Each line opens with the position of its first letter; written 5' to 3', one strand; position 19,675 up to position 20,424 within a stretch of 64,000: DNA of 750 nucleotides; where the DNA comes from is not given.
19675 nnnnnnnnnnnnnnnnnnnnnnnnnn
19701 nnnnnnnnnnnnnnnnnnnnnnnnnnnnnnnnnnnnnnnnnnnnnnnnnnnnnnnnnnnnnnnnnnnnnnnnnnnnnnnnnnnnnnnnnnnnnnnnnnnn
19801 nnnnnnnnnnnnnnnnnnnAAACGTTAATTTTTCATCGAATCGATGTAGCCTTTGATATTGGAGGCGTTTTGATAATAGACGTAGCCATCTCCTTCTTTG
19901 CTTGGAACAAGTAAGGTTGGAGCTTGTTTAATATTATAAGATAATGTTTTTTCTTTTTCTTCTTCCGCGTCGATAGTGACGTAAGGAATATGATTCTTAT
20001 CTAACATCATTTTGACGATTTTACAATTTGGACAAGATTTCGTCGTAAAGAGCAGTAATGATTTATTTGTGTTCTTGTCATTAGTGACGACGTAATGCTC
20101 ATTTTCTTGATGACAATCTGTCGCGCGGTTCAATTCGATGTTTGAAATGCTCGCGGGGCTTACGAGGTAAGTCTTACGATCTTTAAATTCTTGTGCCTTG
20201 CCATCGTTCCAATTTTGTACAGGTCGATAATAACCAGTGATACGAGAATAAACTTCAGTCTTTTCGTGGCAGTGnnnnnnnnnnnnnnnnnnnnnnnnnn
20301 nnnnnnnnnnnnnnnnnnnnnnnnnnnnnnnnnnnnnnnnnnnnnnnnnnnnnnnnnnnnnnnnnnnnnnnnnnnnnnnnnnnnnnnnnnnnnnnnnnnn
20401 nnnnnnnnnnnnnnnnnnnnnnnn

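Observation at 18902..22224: Class III RNR with a C-terminally fused glutaredoxin/NrdH-like CPxC domain, directly coupled to trxB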

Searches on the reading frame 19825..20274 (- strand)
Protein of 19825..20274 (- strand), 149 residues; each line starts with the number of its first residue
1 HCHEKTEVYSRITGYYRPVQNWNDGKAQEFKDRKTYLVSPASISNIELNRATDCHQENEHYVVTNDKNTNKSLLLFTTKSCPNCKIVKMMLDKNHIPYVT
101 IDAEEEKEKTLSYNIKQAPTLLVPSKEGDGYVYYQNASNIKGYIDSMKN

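Call 17: find_homologous_proteins(query=window:19825-20274:-, max_evalue=0.001)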
Query window:19825-20274:- (149 aa): 1369 proteins with E <= 0.001 among 1375 candidates; the best 120 are listed.
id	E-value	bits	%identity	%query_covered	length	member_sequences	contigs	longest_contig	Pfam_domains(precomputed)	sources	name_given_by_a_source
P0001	4.2e-41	158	54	99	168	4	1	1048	PF00462.31,PF00085.27,PF13597.12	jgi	jgi:ribonucleoside-triphosphate reductase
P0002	8.1e-41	157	52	99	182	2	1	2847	PF00462.31,PF13597.12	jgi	jgi:ribonucleoside-triphosphate reductase (formate)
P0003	1.0e-40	157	52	99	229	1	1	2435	PF00462.31,PF13192.13,PF00085.27,PF13597.12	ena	-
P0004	3.1e-40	155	51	99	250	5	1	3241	PF00462.31,PF13597.12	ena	-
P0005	3.5e-40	155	57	99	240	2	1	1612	PF00462.31,PF13597.12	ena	-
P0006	4.2e-40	155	51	99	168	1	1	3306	PF00462.31,PF13192.13,PF00085.27,PF13597.12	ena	-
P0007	6.4e-40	154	52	99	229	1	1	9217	PF00462.31,PF13597.12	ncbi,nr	ncbi:MAG TPA: ribonucleoside triphosphate reductase, partial [Firmicutes bacterium]|nr:ribonucleosid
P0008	7.2e-40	154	53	99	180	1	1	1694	PF00462.31,PF13597.12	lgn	-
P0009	8.9e-40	154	53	98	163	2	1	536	PF00462.31,PF13192.13,PF13597.12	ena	-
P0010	3.6e-39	152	51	98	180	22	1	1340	PF00462.31,PF13597.12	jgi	jgi:ribonucleoside-triphosphate reductase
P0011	4.6e-39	151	50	99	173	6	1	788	PF00462.31,PF00085.27,PF13597.12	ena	-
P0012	6.2e-39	151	51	99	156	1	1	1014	PF00462.31,PF13192.13,PF00085.27,PF13597.12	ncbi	ncbi:MAG: anaerobic ribonucleoside-triphosphate reductase, partial [Clostridia bacterium]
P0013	6.3e-39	151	54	98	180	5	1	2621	PF00462.31,PF00085.27,PF13597.12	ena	-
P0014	6.8e-39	151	53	99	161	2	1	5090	PF00462.31,PF13417.13,PF13597.12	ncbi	-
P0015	8.9e-39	151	51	99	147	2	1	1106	PF00462.31,PF00085.27,PF13597.12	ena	-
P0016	1.1e-38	150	51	98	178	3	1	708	PF00462.31,PF13192.13,PF13597.12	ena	-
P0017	1.2e-38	150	54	99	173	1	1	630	PF00462.31,PF06044.19,PF00085.27,PF13597.12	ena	-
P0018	1.4e-38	150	50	98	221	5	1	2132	PF00462.31,PF13597.12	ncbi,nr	ncbi:MAG: ribonucleoside triphosphate reductase, partial [Bacilli bacterium]|nr:ribonucleoside triph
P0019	1.7e-38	150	50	98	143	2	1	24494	PF00462.31,PF13597.12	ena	-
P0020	2.1e-38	149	54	97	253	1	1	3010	PF00462.31,PF13597.12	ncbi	-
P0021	3.1e-38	149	54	99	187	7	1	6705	PF00462.31,PF13597.12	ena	-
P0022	3.2e-38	149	53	98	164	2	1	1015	PF00462.31,PF13597.12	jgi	jgi:ribonucleoside-triphosphate reductase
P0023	5.6e-38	148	52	99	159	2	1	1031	PF00462.31,PF00085.27,PF13597.12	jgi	jgi:ribonucleoside-triphosphate reductase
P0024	6.0e-38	148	53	97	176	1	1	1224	PF00462.31,PF00085.27,PF13597.12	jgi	jgi:ribonucleoside-triphosphate reductase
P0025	6.2e-38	148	52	99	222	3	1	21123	PF00462.31,PF00085.27,PF13597.12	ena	-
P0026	1.4e-37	147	50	99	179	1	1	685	PF00462.31,PF13597.12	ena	-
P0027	1.6e-37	147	53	96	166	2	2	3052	PF00462.31,PF00085.27,PF13597.12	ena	-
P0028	1.7e-37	146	50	99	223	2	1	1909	PF00462.31,PF13597.12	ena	-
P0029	1.7e-37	146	53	99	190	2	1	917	PF00462.31,PF00085.27,PF13597.12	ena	-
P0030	2.0e-37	146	51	98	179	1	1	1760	PF00462.31,PF13597.12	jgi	-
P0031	2.1e-37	146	53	99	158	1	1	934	PF00462.31,PF12760.13,PF13597.12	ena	-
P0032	3.4e-37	145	52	99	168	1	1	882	PF00462.31,PF13597.12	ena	-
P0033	4.2e-37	145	52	99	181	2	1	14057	PF00462.31,PF13597.12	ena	-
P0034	5.1e-37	145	50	99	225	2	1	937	PF00462.31,PF13597.12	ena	-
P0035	5.4e-37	145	52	98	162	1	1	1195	PF00462.31,PF13597.12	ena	-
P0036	6.2e-37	145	53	98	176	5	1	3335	PF00462.31,PF13597.12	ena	-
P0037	8.0e-37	144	53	98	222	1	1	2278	PF00462.31,PF13597.12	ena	-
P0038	1.0e-36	144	50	99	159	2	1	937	PF00462.31,PF13597.12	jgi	jgi:ribonucleoside-triphosphate reductase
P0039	1.6e-36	143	47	97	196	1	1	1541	PF00462.31,PF13597.12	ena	-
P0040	2.2e-36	143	50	97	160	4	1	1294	PF00462.31,PF13192.13,PF00085.27,PF13597.12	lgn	-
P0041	2.3e-36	143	51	99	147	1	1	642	PF00462.31,PF00085.27,PF13098.14,PF13597.12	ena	-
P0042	2.3e-36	143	55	97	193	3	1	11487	PF00462.31,PF13192.13,PF00085.27,PF13597.12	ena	-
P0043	3.0e-36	142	49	99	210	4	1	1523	PF00462.31,PF00085.27,PF13597.12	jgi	jgi:ribonucleoside-triphosphate reductase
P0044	3.4e-36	142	52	98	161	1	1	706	PF00462.31,PF13192.13,PF13417.13,PF13597.12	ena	-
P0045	5.3e-36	142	53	99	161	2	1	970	PF00462.31,PF13417.13,PF13597.12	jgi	jgi:ribonucleoside-triphosphate reductase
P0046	5.6e-36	141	50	99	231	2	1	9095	PF00462.31,PF13597.12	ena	-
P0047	7.3e-36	141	50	99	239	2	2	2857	PF00462.31,PF13597.12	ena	-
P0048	1.2e-35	140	54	97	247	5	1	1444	PF00462.31,PF00085.27,PF13597.12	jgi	-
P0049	1.4e-35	140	50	99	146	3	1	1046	PF00462.31,PF00085.27,PF13597.12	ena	-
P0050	1.6e-35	140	49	100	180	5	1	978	PF00462.31,PF00085.27,PF13597.12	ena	-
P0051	1.9e-35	140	49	99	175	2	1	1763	PF00462.31,PF13597.12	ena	-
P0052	2.1e-35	140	52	99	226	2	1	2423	PF00462.31,PF13597.12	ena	-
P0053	2.1e-35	140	53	99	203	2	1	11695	PF00462.31,PF13597.12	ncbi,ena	-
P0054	2.2e-35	140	51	97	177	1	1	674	PF00462.31,PF13597.12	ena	-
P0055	2.4e-35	139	52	99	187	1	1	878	PF00462.31,PF00085.27,PF13597.12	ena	-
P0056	2.6e-35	139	52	99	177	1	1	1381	PF00462.31,PF13597.12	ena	-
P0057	3.2e-35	139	46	100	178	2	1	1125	PF00462.31,PF13597.12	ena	-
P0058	3.2e-35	139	49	99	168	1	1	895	PF00462.31,PF13597.12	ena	-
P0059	3.5e-35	139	53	97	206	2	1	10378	PF00462.31,PF13192.13,PF13597.12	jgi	jgi:glutaredoxin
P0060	3.5e-35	139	51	100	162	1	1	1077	PF00462.31,PF13597.12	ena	-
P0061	3.8e-35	139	48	99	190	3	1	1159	PF00462.31,PF13597.12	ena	-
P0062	4.3e-35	139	51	97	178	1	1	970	PF00462.31,PF13597.12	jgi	jgi:ribonucleoside-triphosphate reductase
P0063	4.7e-35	138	48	99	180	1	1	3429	PF00462.31,PF13597.12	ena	-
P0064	8.4e-35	138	50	97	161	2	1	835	PF00462.31,PF13597.12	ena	-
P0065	1.1e-34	137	49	99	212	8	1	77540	PF00462.31,PF13417.13,PF13597.12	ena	-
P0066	1.1e-34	137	51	98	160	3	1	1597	PF00462.31,PF13597.12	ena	-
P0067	1.3e-34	137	49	100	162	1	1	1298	PF00462.31,PF13597.12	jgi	jgi:Oxygen-sensitive ribonucleoside-triphosphate reductase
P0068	1.4e-34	137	53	99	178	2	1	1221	PF00462.31,PF13192.13,PF13905.13,PF13597.12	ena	-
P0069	1.6e-34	137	50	99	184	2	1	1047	PF00462.31,PF00085.27,PF13597.12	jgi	jgi:ribonucleoside-triphosphate reductase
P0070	1.7e-34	137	51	99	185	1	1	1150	PF00462.31,PF13597.12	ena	-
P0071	2.3e-34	136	52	97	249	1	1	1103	PF00462.31,PF13597.12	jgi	jgi:ribonucleoside-triphosphate reductase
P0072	2.7e-34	136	52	99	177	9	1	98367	PF00462.31,PF13597.12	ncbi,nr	ncbi:MAG: anaerobic ribonucleoside-triphosphate reductase, partial [bacterium]|nr:anaerobic ribonucl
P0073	3.1e-34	136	53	97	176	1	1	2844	PF00462.31,PF13597.12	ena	-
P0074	3.6e-34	136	48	97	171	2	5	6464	PF00462.31,PF13192.13,PF13597.12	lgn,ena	-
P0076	4.9e-34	135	51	98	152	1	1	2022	PF00462.31,PF00085.27,PF13098.14,PF13597.12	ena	-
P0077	6.7e-34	135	50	98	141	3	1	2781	PF00462.31,PF00085.27,PF13098.14,PF13597.12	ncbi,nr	ncbi:MAG: ribonucleoside triphosphate reductase, partial [Clostridia bacterium]|nr:ribonucleoside tr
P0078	7.0e-34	135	50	98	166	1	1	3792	PF00462.31,PF13597.12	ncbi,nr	ncbi:MAG: ribonucleoside triphosphate reductase, partial [Clostridia bacterium]|nr:ribonucleoside tr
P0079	8.8e-34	134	48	97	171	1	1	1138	PF00462.31,PF00085.27,PF13597.12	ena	-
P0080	9.7e-34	134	45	99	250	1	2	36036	PF00462.31,PF13192.13,PF13597.12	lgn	-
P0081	1.1e-33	134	48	99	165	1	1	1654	PF00462.31,PF13597.12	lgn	-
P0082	1.1e-33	134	53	97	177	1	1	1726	PF00462.31,PF00085.27,PF13597.12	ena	-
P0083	1.2e-33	134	49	97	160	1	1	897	PF00462.31,PF13417.13,PF13597.12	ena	-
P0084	1.3e-33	134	48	100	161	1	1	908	PF00462.31,PF13597.12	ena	-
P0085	1.3e-33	134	52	97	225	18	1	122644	PF00462.31,PF13597.12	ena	-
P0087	1.5e-33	134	50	97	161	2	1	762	PF00462.31,PF13597.12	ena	-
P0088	2.0e-33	133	50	97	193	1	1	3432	PF00462.31,PF00085.27,PF13098.14,PF13597.12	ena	-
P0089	2.2e-33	133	50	98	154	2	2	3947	PF00462.31,PF13192.13,PF00085.27,PF13597.12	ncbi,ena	-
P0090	2.5e-33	133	48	100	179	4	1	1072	PF00462.31,PF13597.12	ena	-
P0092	2.8e-33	133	50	99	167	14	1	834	PF00462.31,PF13192.13,PF00085.27,PF13905.13,PF13098.14,PF13597.12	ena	-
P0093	3.8e-33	132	49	97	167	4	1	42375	PF00462.31,PF13192.13,PF13597.12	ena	-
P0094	4.4e-33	132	51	97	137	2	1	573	PF00462.31,PF13192.13,PF00085.27,PF13597.12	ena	-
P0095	4.8e-33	132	50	99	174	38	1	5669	PF00462.31,PF00085.27,PF13098.14,PF13597.12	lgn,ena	-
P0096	5.6e-33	132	41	97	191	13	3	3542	PF00462.31,PF24441.2,PF13597.12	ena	-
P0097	5.9e-33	132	48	93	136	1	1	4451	PF00462.31,PF13597.12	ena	-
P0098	6.0e-33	132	46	97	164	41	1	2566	PF00462.31,PF13192.13,PF00085.27,PF05768.21,PF13597.12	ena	-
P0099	6.1e-33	132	47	99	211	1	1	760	PF00462.31,PF13192.13,PF13597.12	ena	-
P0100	6.4e-33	132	51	97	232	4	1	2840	PF00462.31,PF13192.13,PF13597.12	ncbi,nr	ncbi:MAG: thioredoxin family protein, partial [Erysipelotrichaceae bacterium]|nr:thioredoxin family 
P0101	6.6e-33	132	51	97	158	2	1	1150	PF00462.31,PF13192.13,PF00085.27,PF13098.14,PF13597.12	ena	-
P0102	9.6e-33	131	45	99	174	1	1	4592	PF00462.31,PF13597.12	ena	-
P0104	1.2e-32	131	50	97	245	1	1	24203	PF00462.31,PF00085.27,PF13597.12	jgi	jgi:glutaredoxin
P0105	1.2e-32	131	50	98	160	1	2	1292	PF00462.31,PF13597.12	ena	-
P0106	1.3e-32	131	50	95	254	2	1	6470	PF00462.31,PF00085.27,PF13098.14,PF13597.12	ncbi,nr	ncbi:MAG: ribonucleoside triphosphate reductase, partial [Clostridia bacterium]|nr:ribonucleoside tr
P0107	1.4e-32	130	49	96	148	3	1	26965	PF00462.31,PF00085.27,PF13597.12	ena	-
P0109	1.5e-32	130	53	97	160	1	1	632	PF00462.31,PF13192.13,PF13417.13,PF13597.12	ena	-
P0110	1.6e-32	130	51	97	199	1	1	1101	PF00462.31,PF13192.13,PF13597.12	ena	-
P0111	1.7e-32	130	52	97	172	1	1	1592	PF00462.31,PF00085.27,PF13597.12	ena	-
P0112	1.7e-32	130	49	97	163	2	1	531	PF00462.31,PF13192.13,PF00085.27,PF13597.12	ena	-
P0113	2.1e-32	130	46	99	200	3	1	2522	PF00462.31,PF13597.12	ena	-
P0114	2.1e-32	130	52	97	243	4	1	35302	PF00462.31,PF00085.27,PF13597.12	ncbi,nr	ncbi:MAG: ribonucleoside triphosphate reductase, partial [Clostridia bacterium]|nr:ribonucleoside tr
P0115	2.2e-32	130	47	97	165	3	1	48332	PF00462.31,PF13192.13,PF00085.27,PF13417.13,PF13597.12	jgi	jgi:glutaredoxin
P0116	2.4e-32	130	46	99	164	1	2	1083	PF00462.31,PF13597.12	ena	-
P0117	2.5e-32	130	48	99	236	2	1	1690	PF00462.31,PF13597.12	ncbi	ncbi:MAG: anaerobic ribonucleoside-triphosphate reductase, partial [Clostridia bacterium]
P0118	2.8e-32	130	48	99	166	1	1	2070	PF00462.31,PF13597.12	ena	-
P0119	3.3e-32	129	41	97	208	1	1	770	PF00462.31,PF13597.12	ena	-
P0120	3.4e-32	129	48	98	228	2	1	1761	PF00462.31,PF13192.13,PF00085.27,PF13597.12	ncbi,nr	ncbi:MAG: thioredoxin family protein, partial [Clostridia bacterium]|nr:thioredoxin family protein [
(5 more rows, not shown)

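Call 19: find_related_loci(query=A1, collection=genome_contigs, flank=6000)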
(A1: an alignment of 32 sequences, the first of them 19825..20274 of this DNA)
Query A1 (149 aa) in genome_contigs; peptide patterns used: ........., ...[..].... (x = any residue, [..] = any of these).
600 stretches matched a pattern (row limit reached: there are more); 597 encode a relative of the query (tblastn E <= 1e-3); the best 80 are kept; 80 distinct loci.
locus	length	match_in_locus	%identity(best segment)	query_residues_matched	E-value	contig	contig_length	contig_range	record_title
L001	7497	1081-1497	56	2-148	2e-48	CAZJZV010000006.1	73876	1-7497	MAG TPA_asm: uncultured Bacteroidaceae bacterium isolate SRP313737_co1_268 genome assembly, contig: NODE_596_length_7387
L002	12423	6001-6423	54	2-147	2e-45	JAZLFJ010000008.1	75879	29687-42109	MAG: Bacilli bacterium isolate T1900045004_TA20190066.MAGScoT_cleanbin_000114 SGB_4339_k141_1186055, whole genome shotgu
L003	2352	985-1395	50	1-147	1e-45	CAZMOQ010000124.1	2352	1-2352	MAG TPA_asm: uncultured Clostridia bacterium isolate SRP225648_co1_261 genome assembly, contig: NODE_115008_length_2352_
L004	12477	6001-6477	50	2-148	6e-45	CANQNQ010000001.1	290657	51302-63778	MAG: uncultured Clostridia bacterium isolate Lapin-012__bin42 genome assembly, contig: Lapin-012__NODE_17_length_290657_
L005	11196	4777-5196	51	2-149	2e-44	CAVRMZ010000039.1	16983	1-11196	MAG: uncultured Bacilli bacterium isolate MFD01299.bin.2.1 genome assembly, contig: contig_146431, whole genome shotgun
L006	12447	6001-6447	51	2-148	4e-44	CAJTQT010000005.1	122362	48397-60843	MAG TPA_asm: uncultured Christensenella sp. isolate MGBC105284 genome assembly, contig: MGBC105284.5, whole genome shotg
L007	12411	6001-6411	54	2-148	1e-43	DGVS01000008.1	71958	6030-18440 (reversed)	MAG TPA_asm: Bacillales bacterium UBA4278 UBA4278_contig_1725, whole genome shotgun sequence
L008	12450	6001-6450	51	2-148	1e-43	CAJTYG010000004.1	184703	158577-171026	MAG TPA_asm: uncultured Christensenella sp. isolate MGBC124771 genome assembly, contig: MGBC124771.4, whole genome shotg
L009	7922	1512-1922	51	1-147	4e-43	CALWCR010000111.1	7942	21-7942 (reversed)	MAG: uncultured Clostridia bacterium isolate E27__bin72 genome assembly, contig: E27__k127_6700554, whole genome shotgun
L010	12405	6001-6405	52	2-145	2e-43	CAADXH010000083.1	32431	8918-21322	MAG TPA_asm: Bacilli bacterium, isolate HGM10607, WGS project CAADXH010000000 data, contig: ERS396321_61_k85_152518, who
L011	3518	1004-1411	50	2-148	3e-43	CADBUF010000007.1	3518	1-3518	MAG: uncultured Erysipelotrichaceae bacterium isolate RUG14307 genome assembly, contig: RUG14307_asm_7, whole genome sho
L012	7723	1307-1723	51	1-147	3e-43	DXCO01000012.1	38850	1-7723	MAG TPA_asm: Candidatus Borkfalkia excrementavium isolate CHK199-9574 CHK199__C107173_L38850_SAMEA5754843, whole genome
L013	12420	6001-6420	54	2-148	2e-43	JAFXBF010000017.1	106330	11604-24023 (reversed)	MAG: Clostridia bacterium isolate RGIG6257 Sheep_Rectum-2__c360, whole genome shotgun sequence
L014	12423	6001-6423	49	1-149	7e-43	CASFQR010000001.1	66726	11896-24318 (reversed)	uncultured bacterium isolate T20_L4_324324_idba_bin.108 genome assembly, contig: T20_L4_324324_idba_bin.108.fa_scaffold_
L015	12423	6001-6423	52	2-148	6e-43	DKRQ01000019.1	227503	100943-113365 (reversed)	MAG TPA_asm: Bacillales bacterium UBA7278 UBA7278_contig_1327, whole genome shotgun sequence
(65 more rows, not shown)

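Call 33: predict_structure(alignment_id=A1)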
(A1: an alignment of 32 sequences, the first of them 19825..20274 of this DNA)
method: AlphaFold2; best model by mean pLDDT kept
length: 149 residues; sequences in the alignment: 32
mean_pLDDT: 78.4   pTM: 0.56
mean pLDDT of the five models: 78.4, 77.6, 77.1, 76.2, 75.7
residues with pLDDT >= 90: 72; 70-90: 20; 50-70: 45; < 50: 12
segments of 3 or more residues with pLDDT < 50: 52-58
pLDDT, mean of each block of 10 residues (from residue 1): 61 69 61 68 52 47 56 95 97 97 96 96 91 97 94
secondary structure, 60 per line:
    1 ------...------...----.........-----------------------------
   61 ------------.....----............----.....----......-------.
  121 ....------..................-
elements in order: E7-9 E16-18 H23-31 E73-77 H82-93 E98-102 H107-112 E120-124 E131-135 H136-148

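Call 37: fold_search(model_id=the predicted structure, library=pdb)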
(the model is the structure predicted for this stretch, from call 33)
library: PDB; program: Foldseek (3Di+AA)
matches with E <= 10: 1377; with E <= 0.001: 7
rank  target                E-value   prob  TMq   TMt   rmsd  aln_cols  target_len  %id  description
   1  1uvz_C                3.9e-04  1.00  0.38  0.50   3.7        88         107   19  structure of human thioredoxin 2 (released 2005-06-16)
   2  1uvz_D                5.4e-04  1.00  0.39  0.51   3.8        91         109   19  structure of human thioredoxin 2 (released 2005-06-16)
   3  7vql                  5.8e-04  1.00  0.44  0.56   2.6        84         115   21  de novo designed based on 1r26 (released 2022-06-08)
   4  4cw9_B                5.8e-04  1.00  0.40  0.54   3.3        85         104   18  Entamoeba histolytica thiredoxin C34S mutant (released 2015-05-13)
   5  4o32_A                6.2e-04  1.00  0.37  0.59   5.5        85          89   18  Structure of a malarial protein (released 2014-12-24)
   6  9bxs_E                9.2e-04  1.00  0.39  0.64   3.9        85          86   21  Consensus full-complex model for pre-reduction condition of Bacillus subtilis ribonucleotide reductase complex (released 2025-03-19)
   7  1uvz_A                9.2e-04  1.00  0.40  0.52   3.4        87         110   18  structure of human thioredoxin 2 (released 2005-06-16)
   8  1uvz_F                1.1e-03  1.00  0.39  0.51   3.7        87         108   18  structure of human thioredoxin 2 (released 2005-06-16)
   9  2lst_MODEL_1_A        1.1e-03  1.00  0.35  0.39   4.2        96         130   12  Solution structure of a thioredoxin from Thermus thermophilus (released 2012-05-16)
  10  1v98_B                1.2e-03  1.00  0.43  0.68   2.9        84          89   19  Crystal Structure Analysis of Thioredoxin from Thermus thermophilus (released 2005-02-01)
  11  8qma_N                1.2e-03  1.00  0.44  0.58   4.0        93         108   15  Structure of the plastid-encoded RNA polymerase complex (PEP) from Sinapis alba (released 2024-03-06)
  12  9wzl_B                1.2e-03  1.00  0.40  0.25   3.7        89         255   22  Crystal structure of rice protein disulfide isomerase-like protein OsPDIL2-3 a-b domain (released 2026-04-08)
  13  3gnj_A                1.2e-03  1.00  0.36  0.46   3.7        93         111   15  The crystal structure of a thioredoxin-related protein from Desulfitobacterium hafniense DCB (released 2009-05-12)
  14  4hu7_A                1.3e-03  1.00  0.42  0.57   2.9        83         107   22  E. coli thioredoxin variant with Pro76 as single proline residue (released 2013-05-29)
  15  7vqv                  1.3e-03  1.00  0.41  0.52   3.4        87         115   21  de novo design based on 1r26 (released 2022-06-08)
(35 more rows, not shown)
